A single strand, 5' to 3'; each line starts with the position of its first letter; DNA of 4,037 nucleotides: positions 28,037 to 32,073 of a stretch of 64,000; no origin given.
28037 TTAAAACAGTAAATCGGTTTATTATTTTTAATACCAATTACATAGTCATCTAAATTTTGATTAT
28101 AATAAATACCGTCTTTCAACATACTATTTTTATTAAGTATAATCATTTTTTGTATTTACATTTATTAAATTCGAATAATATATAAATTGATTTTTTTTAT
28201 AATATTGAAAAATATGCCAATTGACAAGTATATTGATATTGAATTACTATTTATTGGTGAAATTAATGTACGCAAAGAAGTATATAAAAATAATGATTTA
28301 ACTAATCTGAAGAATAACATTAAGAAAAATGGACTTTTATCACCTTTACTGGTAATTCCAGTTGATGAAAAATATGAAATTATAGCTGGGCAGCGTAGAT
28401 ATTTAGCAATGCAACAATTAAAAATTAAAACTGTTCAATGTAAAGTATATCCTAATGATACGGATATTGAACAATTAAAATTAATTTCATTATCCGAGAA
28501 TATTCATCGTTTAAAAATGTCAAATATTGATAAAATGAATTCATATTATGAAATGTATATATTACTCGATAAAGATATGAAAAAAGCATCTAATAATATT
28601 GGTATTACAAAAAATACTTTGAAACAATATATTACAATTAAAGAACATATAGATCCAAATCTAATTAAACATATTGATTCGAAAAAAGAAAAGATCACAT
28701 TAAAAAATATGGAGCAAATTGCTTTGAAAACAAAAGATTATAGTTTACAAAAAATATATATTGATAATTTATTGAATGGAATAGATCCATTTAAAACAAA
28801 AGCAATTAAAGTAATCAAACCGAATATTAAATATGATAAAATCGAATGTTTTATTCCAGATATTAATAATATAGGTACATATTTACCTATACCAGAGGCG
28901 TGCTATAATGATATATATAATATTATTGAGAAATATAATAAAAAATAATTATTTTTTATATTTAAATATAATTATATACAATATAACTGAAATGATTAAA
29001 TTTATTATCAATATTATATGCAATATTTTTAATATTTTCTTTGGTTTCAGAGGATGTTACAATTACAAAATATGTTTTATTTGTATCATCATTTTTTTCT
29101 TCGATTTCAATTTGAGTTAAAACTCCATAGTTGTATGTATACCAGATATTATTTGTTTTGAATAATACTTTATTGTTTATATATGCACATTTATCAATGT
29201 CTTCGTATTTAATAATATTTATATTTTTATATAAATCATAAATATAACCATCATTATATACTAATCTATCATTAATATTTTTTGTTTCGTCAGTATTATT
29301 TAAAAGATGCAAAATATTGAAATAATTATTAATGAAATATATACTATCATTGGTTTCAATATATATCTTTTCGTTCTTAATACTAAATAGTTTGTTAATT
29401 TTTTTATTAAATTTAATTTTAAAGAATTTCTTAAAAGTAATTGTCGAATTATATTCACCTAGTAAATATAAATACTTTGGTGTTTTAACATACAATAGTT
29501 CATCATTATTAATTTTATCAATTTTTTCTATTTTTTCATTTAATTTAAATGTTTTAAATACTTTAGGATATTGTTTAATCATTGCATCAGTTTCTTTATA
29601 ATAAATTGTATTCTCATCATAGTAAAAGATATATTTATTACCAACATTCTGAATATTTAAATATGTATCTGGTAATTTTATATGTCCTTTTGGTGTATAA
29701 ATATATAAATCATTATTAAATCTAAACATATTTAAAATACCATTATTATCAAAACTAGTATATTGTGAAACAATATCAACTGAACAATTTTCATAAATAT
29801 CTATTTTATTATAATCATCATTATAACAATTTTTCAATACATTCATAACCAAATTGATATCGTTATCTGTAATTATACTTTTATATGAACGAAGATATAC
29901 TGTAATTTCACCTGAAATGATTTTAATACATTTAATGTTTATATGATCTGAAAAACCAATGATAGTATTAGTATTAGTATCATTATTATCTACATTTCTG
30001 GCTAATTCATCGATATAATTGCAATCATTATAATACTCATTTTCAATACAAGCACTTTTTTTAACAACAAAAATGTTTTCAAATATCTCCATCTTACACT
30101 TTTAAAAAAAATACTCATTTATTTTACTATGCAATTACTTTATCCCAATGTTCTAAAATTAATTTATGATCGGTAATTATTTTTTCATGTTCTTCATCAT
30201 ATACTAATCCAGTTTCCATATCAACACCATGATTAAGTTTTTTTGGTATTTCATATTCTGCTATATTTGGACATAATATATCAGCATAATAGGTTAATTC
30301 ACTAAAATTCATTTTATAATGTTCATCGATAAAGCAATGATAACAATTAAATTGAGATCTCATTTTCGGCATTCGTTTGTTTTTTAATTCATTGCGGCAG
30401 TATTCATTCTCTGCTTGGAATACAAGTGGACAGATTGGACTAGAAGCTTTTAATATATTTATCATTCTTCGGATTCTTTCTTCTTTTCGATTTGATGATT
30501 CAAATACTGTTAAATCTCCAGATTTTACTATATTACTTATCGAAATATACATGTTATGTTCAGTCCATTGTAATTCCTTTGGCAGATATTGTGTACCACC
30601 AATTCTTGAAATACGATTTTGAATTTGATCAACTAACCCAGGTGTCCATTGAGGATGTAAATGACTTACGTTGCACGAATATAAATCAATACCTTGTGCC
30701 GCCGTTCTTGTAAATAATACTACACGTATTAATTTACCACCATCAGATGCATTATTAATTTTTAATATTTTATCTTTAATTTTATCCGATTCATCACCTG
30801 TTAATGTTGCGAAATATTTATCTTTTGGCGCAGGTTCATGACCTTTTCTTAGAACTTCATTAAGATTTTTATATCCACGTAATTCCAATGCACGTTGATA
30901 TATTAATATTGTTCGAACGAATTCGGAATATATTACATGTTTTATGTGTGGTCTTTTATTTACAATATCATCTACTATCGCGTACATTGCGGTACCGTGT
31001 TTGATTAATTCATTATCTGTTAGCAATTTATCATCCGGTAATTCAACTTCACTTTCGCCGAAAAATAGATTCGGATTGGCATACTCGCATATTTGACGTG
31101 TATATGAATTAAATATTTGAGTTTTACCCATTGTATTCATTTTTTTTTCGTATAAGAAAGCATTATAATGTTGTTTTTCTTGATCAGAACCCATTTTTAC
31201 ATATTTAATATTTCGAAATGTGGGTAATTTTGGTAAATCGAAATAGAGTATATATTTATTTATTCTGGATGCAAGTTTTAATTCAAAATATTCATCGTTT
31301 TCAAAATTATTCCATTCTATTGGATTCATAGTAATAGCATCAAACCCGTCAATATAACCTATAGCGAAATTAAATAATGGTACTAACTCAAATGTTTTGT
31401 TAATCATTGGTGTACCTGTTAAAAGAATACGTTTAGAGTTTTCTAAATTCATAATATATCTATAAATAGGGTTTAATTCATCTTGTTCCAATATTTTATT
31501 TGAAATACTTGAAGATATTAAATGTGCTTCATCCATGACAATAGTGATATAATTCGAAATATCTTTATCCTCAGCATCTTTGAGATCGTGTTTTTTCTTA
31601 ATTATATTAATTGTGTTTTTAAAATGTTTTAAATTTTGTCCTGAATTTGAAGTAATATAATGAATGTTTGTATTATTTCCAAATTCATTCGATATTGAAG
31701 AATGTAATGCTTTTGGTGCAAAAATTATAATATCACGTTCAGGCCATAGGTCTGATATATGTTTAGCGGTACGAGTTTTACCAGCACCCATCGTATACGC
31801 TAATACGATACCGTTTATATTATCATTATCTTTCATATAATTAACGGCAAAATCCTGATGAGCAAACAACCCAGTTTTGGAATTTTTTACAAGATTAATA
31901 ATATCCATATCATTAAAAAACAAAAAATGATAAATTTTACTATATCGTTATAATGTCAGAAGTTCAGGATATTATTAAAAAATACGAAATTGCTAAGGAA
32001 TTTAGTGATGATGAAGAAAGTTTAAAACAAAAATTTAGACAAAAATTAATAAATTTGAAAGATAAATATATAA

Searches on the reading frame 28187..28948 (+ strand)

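Call 62: search_protein_families(library=pfam, proteins=[window:28187-28948:+], max_evalue=0.001)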
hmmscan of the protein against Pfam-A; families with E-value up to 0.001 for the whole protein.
window:28187-28948:+ (253 aa): 1 family
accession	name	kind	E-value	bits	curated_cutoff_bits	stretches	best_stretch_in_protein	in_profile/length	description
PF02195.25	ParB_N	-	2.5e-13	50.3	26.3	1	16-107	6-95/95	ParB N-terminal domain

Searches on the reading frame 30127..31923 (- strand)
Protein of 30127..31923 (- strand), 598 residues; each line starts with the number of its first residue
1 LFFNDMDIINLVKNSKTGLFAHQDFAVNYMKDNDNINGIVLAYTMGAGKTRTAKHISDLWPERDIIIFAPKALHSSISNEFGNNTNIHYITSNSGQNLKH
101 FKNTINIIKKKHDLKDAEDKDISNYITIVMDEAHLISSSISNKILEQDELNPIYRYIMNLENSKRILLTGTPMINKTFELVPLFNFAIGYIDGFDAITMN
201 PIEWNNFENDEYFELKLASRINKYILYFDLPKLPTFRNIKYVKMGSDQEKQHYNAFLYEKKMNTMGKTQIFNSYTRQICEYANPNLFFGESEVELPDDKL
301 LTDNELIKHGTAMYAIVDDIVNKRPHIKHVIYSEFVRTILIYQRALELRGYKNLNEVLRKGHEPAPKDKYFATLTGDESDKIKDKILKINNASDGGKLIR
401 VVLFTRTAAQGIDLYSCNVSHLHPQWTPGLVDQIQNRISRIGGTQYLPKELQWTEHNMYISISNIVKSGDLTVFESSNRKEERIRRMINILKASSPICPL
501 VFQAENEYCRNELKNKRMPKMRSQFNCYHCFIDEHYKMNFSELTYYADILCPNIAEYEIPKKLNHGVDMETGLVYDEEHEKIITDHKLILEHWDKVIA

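Call 10: search_protein_families(library=pfam, proteins=[window:30127-31923:-], max_evalue=0.001)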
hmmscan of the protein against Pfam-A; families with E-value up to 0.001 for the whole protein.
window:30127-31923:- (598 aa): 4 families
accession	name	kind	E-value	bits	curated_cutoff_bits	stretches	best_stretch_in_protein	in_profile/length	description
PF00176.29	SNF2-rel_dom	-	1.3e-11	44.5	24.9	1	22-278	1-274/290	SNF2-related domain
PF04851.21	ResIII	-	2.9e-07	31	22.5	1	19-172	4-162/164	Type III restriction enzyme, res subunit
PF00270.35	DEAD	-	0.0008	19.6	26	0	40-172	18-160/167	DEAD/DEAH box helicase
PF00271.37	Helicase_C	-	0.00088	20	23.5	0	368-442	39-110/110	Helicase conserved C-terminal domain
